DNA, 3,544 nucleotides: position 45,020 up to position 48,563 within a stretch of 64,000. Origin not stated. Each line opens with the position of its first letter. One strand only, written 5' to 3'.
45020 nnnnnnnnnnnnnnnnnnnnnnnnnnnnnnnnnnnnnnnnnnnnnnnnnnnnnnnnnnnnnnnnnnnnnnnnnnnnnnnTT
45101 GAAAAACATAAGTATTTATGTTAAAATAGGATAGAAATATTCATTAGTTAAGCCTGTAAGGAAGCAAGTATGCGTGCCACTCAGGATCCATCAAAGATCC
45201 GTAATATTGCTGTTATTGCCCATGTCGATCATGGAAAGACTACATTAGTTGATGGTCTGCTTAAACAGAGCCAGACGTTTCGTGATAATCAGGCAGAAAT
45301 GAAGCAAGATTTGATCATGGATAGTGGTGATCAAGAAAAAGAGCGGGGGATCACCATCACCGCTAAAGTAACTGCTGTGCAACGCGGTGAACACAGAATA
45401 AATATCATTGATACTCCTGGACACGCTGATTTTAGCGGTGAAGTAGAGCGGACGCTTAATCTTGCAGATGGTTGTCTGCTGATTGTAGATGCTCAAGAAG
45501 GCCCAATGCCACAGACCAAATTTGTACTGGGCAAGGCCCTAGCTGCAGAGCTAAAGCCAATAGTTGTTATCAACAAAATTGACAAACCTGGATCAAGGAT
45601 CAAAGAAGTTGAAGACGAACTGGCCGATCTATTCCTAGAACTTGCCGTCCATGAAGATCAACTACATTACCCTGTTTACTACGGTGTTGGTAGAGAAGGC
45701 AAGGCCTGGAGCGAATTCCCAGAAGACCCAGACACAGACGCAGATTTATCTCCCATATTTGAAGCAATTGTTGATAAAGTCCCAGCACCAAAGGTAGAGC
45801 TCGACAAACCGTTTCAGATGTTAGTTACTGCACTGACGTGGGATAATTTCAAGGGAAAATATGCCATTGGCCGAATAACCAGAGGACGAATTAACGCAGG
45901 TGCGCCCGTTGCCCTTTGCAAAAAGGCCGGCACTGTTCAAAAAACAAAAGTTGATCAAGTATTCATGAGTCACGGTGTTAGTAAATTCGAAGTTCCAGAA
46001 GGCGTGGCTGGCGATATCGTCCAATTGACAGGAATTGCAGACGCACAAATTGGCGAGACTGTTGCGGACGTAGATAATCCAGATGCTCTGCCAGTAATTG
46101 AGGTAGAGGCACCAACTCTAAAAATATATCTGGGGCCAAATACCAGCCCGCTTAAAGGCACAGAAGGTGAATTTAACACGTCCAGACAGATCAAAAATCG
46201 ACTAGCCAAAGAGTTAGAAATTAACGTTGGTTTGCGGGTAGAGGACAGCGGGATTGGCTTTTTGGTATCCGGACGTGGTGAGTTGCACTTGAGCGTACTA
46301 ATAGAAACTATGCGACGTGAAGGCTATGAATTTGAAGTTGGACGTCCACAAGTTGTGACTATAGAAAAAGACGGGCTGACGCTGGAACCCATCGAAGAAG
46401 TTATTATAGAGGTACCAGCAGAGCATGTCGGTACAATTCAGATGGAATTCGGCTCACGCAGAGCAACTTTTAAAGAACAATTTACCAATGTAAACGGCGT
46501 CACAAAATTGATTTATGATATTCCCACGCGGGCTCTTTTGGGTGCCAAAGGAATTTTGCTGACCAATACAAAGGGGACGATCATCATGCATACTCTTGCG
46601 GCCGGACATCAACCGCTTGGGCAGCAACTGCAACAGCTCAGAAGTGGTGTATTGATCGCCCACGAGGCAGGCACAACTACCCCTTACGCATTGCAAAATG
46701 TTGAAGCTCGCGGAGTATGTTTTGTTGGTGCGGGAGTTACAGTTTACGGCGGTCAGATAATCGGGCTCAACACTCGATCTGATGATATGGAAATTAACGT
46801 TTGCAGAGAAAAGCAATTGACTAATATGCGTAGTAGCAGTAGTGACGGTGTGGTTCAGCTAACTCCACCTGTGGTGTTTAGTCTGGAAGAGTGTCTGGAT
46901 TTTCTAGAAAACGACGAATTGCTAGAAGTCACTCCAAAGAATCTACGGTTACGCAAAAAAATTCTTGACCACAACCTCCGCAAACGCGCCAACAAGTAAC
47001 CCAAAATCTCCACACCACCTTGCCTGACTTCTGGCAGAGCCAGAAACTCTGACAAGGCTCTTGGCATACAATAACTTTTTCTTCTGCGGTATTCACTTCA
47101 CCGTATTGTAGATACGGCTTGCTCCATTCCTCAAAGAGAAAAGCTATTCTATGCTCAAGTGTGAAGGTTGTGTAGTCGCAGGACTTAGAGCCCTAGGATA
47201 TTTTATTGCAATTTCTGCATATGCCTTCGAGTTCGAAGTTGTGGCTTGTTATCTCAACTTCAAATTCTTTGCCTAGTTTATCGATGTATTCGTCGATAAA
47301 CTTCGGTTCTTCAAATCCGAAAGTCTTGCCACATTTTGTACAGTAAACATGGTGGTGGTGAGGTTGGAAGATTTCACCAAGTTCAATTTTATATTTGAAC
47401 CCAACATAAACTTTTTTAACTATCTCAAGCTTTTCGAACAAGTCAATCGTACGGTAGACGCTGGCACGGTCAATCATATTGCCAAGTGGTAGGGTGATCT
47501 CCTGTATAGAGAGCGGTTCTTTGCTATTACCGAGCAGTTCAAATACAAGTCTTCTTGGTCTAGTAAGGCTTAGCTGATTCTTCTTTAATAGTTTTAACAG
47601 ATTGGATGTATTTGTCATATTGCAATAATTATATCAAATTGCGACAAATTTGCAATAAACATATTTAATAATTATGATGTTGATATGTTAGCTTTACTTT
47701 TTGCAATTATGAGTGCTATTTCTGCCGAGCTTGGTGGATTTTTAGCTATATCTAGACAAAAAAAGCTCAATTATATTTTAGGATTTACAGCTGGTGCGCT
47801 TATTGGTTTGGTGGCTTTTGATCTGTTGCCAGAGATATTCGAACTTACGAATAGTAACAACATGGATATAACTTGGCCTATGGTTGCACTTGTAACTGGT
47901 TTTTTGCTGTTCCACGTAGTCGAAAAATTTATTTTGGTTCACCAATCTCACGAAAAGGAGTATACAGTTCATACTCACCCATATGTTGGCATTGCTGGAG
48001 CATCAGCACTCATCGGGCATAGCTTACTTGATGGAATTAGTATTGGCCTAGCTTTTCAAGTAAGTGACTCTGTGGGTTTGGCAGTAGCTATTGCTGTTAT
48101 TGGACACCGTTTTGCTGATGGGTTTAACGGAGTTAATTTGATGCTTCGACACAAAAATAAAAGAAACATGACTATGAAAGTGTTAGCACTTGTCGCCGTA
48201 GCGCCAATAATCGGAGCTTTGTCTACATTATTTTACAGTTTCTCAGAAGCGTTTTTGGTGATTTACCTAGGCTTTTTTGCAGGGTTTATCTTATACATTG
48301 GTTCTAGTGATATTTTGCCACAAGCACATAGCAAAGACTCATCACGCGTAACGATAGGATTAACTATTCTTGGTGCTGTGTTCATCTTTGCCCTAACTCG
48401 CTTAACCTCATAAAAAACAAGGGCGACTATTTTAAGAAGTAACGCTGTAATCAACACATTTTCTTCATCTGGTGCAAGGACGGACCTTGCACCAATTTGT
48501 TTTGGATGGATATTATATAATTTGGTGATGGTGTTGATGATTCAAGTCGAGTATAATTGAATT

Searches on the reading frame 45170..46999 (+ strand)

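Call 87: search_protein_families(library=pfam, proteins=[window:45170-46999:+], max_evalue=0.0001)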
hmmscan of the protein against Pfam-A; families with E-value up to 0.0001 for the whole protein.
window:45170-46999:+ (609 aa): 6 families
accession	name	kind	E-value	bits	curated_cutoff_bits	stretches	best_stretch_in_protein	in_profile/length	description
PF00009.33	GTP_EFTU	-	1.5e-55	188.2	26.5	1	9-205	2-187/188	Elongation factor Tu GTP binding domain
PF21018.2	BipA_C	-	1.9e-42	143.9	23.8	1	493-600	2-109/110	TypA/BipA C-terminal domain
PF03144.31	GTP_EFTU_D2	-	3.2e-13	50.3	30.3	1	229-298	1-72/73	Elongation factor Tu domain 2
PF00679.30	EFG_C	-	2.3e-12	47.2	27.9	1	405-489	3-87/89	Elongation factor G C-terminus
PF22042.2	EF-G_D2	-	7.6e-08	32.8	27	1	214-300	1-83/84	Elongation factor G domain 2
PF01926.29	MMR_HSR1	-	1.3e-05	25.7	21.9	0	56-136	27-113/113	50S ribosome-binding GTPase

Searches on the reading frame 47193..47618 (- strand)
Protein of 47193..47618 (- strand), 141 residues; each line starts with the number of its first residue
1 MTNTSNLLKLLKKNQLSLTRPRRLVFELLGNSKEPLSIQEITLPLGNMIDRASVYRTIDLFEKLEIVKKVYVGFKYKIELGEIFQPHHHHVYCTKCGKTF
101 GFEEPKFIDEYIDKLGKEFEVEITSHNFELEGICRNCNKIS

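Call 87: search_protein_families(library=pfam, proteins=[window:47193-47618:-], max_evalue=0.0001)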
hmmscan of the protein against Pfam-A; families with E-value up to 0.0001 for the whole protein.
window:47193-47618:- (141 aa): 1 family
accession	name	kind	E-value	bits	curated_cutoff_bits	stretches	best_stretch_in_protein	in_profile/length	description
PF01475.25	FUR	-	1.9e-16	60.7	23.1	1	14-130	2-120/121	Ferric uptake regulator family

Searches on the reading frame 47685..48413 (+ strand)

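Call 87: search_protein_families(library=pfam, proteins=[window:47685-48413:+], max_evalue=0.0001)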
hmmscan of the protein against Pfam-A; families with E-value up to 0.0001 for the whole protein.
window:47685-48413:+ (242 aa): 2 families
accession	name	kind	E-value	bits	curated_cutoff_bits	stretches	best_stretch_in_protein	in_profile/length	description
PF02535.28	Zip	-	1.8e-17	64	35.1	2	88-234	164-319/323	ZIP Zinc transporter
PF13886.12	TM7S3_TM198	-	7.2e-06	26.3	29.2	0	158-239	47-129/199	TM7S3/TM198-like domain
